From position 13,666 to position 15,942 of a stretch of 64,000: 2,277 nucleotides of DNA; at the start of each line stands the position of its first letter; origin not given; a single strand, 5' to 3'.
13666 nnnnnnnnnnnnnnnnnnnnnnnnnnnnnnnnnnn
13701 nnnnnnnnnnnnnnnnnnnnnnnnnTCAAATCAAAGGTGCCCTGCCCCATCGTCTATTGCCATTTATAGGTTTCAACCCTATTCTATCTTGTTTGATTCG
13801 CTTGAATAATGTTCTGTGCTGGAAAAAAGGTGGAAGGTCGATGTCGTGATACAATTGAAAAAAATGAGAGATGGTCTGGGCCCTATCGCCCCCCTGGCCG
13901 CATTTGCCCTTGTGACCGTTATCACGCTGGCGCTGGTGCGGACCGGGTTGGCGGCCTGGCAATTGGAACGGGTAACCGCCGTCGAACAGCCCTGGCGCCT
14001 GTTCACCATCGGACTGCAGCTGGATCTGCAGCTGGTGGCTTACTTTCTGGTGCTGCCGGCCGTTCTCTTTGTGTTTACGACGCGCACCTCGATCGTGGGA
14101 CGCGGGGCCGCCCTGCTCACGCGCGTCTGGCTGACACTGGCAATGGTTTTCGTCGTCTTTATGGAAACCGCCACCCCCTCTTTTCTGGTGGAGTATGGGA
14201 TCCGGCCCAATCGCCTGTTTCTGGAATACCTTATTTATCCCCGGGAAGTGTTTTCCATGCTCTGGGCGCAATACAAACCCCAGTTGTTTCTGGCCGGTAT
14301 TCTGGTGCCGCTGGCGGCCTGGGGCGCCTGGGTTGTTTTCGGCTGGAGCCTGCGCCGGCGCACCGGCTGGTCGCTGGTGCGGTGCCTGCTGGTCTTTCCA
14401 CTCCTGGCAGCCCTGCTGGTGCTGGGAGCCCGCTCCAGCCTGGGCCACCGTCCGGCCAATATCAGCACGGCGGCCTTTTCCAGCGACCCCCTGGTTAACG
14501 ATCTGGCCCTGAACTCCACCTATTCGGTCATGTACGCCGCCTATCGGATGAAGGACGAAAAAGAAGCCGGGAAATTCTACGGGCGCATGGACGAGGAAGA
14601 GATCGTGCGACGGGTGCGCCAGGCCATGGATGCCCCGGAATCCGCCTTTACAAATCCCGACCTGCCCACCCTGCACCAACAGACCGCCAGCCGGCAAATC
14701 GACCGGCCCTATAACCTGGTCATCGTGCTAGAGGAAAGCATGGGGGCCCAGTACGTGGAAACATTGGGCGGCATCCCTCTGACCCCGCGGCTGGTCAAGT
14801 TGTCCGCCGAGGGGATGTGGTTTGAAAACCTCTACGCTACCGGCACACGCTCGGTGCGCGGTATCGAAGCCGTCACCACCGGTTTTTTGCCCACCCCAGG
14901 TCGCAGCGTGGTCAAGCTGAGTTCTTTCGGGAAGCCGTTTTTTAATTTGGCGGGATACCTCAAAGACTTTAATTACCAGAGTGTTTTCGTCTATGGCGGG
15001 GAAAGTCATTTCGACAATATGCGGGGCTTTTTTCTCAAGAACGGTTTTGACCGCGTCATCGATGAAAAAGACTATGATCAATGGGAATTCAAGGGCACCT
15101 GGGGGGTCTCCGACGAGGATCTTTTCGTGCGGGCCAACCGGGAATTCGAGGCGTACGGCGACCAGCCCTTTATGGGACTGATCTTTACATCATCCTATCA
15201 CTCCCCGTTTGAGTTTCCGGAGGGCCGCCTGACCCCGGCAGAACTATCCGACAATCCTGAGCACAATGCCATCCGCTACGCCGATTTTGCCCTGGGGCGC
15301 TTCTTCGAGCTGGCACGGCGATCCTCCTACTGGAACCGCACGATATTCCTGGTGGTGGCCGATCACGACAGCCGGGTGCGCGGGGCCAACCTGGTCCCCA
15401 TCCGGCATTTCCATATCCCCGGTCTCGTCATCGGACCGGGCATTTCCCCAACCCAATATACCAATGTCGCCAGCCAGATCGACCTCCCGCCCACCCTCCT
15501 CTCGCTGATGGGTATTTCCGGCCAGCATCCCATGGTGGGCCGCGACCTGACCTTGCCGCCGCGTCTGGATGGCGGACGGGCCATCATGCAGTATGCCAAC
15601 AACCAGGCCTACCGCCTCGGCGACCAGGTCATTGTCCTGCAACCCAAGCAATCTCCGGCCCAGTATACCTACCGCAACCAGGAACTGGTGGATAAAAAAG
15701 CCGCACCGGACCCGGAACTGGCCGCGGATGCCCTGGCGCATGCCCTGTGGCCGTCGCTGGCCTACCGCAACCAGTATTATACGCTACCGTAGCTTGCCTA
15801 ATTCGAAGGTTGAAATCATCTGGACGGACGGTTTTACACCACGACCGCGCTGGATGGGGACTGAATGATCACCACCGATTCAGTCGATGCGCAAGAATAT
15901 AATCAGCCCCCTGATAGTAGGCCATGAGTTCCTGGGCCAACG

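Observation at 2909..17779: Large two-component-linked envelope (LPS/lipid A/glucan) remodelling island with duplicated and triplicated enzymes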

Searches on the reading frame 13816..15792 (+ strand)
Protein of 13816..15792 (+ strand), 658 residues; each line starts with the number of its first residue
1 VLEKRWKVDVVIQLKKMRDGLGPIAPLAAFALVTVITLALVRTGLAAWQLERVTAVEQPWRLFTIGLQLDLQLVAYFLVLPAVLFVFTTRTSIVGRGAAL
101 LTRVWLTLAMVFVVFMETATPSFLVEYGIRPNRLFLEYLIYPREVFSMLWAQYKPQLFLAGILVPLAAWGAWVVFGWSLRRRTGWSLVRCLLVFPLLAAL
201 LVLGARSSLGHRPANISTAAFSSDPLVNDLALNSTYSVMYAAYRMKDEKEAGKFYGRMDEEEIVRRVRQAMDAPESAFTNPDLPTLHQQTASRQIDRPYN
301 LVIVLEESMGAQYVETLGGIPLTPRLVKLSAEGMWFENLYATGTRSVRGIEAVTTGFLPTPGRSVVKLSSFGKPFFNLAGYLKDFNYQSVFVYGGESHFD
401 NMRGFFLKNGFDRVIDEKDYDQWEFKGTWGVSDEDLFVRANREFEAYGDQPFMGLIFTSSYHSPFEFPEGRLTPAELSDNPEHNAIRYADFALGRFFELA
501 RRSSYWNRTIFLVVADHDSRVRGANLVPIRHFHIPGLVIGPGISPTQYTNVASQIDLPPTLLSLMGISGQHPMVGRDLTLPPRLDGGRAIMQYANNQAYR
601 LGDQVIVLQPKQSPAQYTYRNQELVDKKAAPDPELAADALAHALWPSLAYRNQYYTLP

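Call 4: search_protein_families(library=pfam, proteins=[window:13816-15792:+], max_evalue=0.01)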
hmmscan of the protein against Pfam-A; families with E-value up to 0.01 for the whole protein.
window:13816-15792:+ (658 aa): 1 family
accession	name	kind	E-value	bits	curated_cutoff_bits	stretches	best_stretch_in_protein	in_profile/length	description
PF00884.28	Sulfatase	-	2.1e-41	142.7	25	1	300-567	2-301/301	Sulfatase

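Call 6: search_protein_families(library=ncbifam, proteins=[window:13816-15792:+], max_evalue=0.001)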
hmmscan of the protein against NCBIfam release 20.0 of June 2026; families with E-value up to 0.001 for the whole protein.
window:13816-15792:+ (658 aa): 4 families
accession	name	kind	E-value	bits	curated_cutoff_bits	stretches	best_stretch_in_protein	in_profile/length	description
NF009027.0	PRK12363.1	equivalog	5.8e-19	68.2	572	1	289-566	147-443/703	phosphoglycerol transferase I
NF053595.1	LptchSynLtaSGpos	equivalog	6.8e-11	41.4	970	1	375-578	318-540/626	lipoteichoic acid synthase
NF003000.0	PRK03776.1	equivalog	4.5e-09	34.9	574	1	275-517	138-395/763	phosphatidylglycerol--membrane-oligosaccharide glycerophosphotransferase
TIGR03417.1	chol_sulfatase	equivalog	4.2e-06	25.9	433.45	0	483-578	256-360/500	choline-sulfatase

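Call 29: search_solved_structures(query=window:13816-15789:+, max_evalue=0.001)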
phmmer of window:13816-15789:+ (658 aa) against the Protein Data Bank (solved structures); distinct sequences matched with E-value up to 0.001: 9.
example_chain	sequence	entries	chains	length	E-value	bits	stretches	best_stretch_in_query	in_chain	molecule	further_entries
3lxq_A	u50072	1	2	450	8.7e-144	483.5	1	211-656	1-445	Uncharacterized protein VP1736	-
4uop_A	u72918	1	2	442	4.8e-14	54.9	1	299-578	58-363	LIPOTEICHOIC ACID PRIMASE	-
2w8d_A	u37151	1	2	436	2.7e-10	42.4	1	300-578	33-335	PROCESSED GLYCEROL PHOSPHATE LIPOTEICHOIC ACID SYNTHASE 2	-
4uoo_A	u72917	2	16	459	6.7e-08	34.5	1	379-578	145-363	LIPOTEICHOIC ACID SYNTHASE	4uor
2w5r_A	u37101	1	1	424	5.8e-06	28.1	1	316-579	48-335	PROCESSED GLYCEROL PHOSPHATE LIPOTEICHOIC ACID SYNTHASE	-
2w5q_A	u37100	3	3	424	5.9e-06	28.1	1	316-579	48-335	PROCESSED GLYCEROL PHOSPHATE LIPOTEICHOIC ACID SYNTHASE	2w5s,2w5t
7pth_A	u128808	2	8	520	0.00015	23.5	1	486-599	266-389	Choline sulfatase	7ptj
6fny_A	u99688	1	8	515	0.00017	23.3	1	486-599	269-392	Choline-sulfatase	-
6g5z_A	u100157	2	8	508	0.00021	23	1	486-599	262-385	Choline-sulfatase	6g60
